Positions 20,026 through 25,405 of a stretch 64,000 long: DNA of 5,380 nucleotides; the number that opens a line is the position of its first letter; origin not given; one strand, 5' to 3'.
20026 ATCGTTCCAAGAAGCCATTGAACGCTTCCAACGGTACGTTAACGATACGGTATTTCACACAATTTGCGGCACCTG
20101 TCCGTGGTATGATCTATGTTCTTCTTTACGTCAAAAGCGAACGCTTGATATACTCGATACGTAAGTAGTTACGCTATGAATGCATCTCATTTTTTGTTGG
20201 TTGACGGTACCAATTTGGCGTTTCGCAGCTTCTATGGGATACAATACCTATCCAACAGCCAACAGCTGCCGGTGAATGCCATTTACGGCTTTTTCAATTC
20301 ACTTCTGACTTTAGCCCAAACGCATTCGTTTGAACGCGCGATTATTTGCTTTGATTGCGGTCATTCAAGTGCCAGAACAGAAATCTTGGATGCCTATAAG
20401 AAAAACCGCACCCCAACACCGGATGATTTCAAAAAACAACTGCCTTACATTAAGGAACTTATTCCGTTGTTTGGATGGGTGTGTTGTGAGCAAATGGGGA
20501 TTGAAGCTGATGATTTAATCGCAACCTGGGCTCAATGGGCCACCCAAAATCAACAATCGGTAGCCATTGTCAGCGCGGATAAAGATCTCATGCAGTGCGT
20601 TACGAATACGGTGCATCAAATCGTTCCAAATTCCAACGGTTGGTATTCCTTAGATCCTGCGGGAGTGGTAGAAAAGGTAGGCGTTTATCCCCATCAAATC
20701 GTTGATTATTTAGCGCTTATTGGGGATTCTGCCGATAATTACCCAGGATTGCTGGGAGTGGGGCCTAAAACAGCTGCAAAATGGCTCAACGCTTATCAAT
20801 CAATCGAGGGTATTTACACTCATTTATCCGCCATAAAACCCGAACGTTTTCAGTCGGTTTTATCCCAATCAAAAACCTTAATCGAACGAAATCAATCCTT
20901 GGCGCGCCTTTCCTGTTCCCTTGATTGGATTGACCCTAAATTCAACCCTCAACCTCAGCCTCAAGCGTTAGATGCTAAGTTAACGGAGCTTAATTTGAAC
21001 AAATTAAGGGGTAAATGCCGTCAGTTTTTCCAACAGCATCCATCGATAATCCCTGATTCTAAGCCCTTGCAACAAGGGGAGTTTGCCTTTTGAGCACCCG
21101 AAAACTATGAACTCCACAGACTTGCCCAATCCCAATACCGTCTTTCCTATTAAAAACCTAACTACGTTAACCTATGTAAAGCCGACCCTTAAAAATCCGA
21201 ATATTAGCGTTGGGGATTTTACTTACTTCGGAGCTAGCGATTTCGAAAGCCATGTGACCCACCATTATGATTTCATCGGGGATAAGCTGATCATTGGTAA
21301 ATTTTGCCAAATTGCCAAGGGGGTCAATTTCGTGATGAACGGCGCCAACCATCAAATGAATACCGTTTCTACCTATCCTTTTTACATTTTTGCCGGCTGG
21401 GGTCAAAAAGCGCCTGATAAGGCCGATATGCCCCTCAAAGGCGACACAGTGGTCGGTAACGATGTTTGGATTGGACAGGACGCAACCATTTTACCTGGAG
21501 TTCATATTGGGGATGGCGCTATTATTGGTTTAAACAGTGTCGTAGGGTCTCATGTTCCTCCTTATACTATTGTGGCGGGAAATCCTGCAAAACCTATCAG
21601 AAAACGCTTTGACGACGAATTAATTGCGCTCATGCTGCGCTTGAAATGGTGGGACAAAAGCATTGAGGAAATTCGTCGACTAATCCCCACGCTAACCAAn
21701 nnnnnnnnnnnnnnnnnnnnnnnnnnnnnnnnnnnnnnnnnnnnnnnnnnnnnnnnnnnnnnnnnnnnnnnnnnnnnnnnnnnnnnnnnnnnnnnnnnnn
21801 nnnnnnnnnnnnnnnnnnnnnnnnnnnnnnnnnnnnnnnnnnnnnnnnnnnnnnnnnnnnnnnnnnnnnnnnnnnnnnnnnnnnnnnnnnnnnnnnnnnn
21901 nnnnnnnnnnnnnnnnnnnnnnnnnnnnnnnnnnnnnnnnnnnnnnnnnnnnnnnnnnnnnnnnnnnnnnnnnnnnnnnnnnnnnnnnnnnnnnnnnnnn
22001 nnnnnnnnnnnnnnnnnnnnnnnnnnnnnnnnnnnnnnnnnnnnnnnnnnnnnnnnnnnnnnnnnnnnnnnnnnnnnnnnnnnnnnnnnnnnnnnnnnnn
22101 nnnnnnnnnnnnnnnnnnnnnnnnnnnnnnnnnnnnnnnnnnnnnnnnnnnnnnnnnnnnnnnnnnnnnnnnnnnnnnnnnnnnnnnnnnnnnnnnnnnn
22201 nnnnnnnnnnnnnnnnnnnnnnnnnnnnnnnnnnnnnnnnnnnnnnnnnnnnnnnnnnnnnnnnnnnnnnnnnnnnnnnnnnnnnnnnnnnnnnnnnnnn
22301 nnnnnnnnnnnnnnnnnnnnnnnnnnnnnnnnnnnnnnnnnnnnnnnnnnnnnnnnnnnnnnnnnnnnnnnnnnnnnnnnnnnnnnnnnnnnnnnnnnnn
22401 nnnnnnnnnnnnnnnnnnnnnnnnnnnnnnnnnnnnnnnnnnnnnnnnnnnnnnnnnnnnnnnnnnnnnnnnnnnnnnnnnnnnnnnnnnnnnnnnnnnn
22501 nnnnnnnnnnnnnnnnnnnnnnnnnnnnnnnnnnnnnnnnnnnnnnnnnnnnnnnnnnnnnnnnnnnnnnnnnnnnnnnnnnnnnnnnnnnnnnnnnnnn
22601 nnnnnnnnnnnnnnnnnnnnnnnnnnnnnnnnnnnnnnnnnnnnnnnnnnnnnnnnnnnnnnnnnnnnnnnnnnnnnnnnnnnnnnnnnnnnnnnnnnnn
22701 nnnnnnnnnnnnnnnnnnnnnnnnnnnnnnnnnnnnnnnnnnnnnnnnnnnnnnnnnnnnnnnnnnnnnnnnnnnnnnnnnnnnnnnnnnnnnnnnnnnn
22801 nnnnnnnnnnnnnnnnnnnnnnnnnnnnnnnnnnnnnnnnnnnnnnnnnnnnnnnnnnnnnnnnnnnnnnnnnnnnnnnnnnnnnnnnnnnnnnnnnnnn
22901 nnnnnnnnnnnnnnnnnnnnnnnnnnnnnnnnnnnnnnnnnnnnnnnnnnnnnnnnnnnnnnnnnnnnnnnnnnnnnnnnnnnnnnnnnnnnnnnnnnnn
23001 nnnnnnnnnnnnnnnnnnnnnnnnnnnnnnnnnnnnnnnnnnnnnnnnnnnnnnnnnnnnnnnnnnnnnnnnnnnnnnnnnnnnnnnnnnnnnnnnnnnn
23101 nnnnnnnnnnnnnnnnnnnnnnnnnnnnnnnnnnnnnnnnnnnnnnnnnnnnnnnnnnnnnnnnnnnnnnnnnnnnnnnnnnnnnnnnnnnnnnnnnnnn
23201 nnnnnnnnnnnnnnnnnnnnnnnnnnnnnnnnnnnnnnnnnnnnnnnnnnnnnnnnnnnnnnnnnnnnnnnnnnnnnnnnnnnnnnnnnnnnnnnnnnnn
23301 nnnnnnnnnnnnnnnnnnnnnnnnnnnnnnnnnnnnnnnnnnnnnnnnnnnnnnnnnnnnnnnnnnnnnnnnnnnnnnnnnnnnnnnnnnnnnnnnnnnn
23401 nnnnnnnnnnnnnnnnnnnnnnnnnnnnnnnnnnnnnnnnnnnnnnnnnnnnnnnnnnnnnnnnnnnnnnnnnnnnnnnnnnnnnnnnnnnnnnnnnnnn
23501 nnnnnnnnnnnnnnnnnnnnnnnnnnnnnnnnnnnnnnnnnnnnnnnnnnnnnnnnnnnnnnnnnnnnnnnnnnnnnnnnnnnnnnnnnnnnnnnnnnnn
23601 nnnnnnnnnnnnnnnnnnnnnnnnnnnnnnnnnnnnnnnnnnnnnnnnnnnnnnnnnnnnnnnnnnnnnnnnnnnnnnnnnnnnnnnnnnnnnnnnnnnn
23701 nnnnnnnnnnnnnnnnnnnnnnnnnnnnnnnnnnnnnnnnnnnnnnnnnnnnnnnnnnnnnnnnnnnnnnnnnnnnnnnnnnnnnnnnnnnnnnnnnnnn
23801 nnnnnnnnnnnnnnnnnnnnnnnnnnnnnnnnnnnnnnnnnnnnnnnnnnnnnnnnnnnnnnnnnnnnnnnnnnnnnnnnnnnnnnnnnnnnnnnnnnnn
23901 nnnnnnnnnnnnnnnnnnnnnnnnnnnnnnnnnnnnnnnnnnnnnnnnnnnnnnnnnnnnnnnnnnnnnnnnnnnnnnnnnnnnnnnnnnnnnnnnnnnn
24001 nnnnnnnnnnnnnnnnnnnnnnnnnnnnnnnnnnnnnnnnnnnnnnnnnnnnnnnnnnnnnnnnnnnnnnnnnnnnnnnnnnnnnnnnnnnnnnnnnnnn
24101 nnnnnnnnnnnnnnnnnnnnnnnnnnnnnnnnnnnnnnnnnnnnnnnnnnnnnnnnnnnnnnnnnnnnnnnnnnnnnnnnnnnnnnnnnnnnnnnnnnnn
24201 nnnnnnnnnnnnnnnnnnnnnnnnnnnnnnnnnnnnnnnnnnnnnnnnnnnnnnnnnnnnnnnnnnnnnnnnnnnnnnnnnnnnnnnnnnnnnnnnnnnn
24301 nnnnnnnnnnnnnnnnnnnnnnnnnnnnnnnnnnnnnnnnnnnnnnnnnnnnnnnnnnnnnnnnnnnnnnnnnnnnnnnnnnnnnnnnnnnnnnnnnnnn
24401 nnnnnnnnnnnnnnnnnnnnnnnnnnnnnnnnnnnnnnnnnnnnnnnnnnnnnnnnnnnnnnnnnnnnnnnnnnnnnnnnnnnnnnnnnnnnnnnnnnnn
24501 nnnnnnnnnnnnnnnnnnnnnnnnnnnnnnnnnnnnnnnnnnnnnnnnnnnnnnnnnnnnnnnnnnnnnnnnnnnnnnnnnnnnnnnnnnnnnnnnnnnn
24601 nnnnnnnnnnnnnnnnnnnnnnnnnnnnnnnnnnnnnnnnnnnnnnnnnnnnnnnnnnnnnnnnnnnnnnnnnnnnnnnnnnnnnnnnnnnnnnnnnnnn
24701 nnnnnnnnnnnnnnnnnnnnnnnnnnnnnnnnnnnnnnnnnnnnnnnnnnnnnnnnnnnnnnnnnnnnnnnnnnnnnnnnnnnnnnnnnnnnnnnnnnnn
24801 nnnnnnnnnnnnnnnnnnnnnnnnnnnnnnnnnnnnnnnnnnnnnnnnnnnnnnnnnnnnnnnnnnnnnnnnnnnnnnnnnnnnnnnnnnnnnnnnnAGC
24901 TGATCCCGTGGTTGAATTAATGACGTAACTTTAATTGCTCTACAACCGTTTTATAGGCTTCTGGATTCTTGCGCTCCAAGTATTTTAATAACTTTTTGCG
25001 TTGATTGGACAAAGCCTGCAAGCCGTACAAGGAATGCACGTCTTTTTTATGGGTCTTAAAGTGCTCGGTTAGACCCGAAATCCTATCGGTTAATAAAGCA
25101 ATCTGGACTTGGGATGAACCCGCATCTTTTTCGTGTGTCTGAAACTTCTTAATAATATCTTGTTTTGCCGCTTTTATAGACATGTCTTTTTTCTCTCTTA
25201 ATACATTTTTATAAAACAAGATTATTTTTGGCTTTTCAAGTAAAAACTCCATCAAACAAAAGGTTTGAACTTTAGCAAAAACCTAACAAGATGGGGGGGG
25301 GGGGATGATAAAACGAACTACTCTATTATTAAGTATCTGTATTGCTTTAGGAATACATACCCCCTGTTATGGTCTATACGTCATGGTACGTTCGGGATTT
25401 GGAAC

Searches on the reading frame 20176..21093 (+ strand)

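Call 61: search_protein_families(library=pfam, proteins=[window:20176-21093:+], max_evalue=0.001)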
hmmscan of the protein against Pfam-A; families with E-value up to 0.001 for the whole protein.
window:20176-21093:+ (305 aa): 2 families
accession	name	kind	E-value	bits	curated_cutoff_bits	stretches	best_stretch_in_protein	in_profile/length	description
PF02739.22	5_3_exonuc_N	-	4.4e-47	160.3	34.3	1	6-169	2-164/164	5'-3' exonuclease, N-terminal resolvase-like domain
PF01367.25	5_3_exonuc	-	2.2e-23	83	40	1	170-250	1-81/97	5'-3' exonuclease, C-terminal SAM fold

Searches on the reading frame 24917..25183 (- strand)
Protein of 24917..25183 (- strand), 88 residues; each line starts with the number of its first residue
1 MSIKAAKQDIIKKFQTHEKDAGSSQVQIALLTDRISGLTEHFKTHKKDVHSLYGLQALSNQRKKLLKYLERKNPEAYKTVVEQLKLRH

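Call 20: find_encoding_contigs(protein=window:24917-25183:-, flank=3000, max_places=10)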
Protein window:24917-25183:- (88 aa): no gene with exactly this product is on record in the collection.

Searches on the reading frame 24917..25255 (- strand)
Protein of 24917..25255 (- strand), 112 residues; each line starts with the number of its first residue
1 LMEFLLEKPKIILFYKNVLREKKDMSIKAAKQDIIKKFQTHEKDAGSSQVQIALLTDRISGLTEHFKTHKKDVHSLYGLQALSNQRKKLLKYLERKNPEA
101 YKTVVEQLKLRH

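Call 7: search_protein_families(library=pfam, proteins=[window:24917-25255:-], max_evalue=0.01)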
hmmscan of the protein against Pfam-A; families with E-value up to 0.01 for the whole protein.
window:24917-25255:- (112 aa): 1 family
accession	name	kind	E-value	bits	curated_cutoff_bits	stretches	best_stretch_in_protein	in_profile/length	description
PF00312.27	Ribosomal_S15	-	1.1e-31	109.2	31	1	31-111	1-81/81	Ribosomal protein S15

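Call 8: search_protein_families(library=ncbifam, proteins=[window:24917-25255:-], max_evalue=0.01)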
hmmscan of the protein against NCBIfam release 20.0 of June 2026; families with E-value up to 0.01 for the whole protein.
window:24917-25255:- (112 aa): 2 families
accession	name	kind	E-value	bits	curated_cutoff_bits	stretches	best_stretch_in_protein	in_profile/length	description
TIGR00952.1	S15_bact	equivalog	3.3e-32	110.7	63.65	1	28-111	2-85/86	30S ribosomal protein S15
NF006331.0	PRK08561.1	equivalog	0.00073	19.3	154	1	51-102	87-140/152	30S ribosomal protein S15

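Call 58: find_encoding_contigs(protein=window:24917-25252:-, flank=3000, max_places=10)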
Protein window:24917-25252:- (111 aa): 1 contig read that carries it; 1 place shown.
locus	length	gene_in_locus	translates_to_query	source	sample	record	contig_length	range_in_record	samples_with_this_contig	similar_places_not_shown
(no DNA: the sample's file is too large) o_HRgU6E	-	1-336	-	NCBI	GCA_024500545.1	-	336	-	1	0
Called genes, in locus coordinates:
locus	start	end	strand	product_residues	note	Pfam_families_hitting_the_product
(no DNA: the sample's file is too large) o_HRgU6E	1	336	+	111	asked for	?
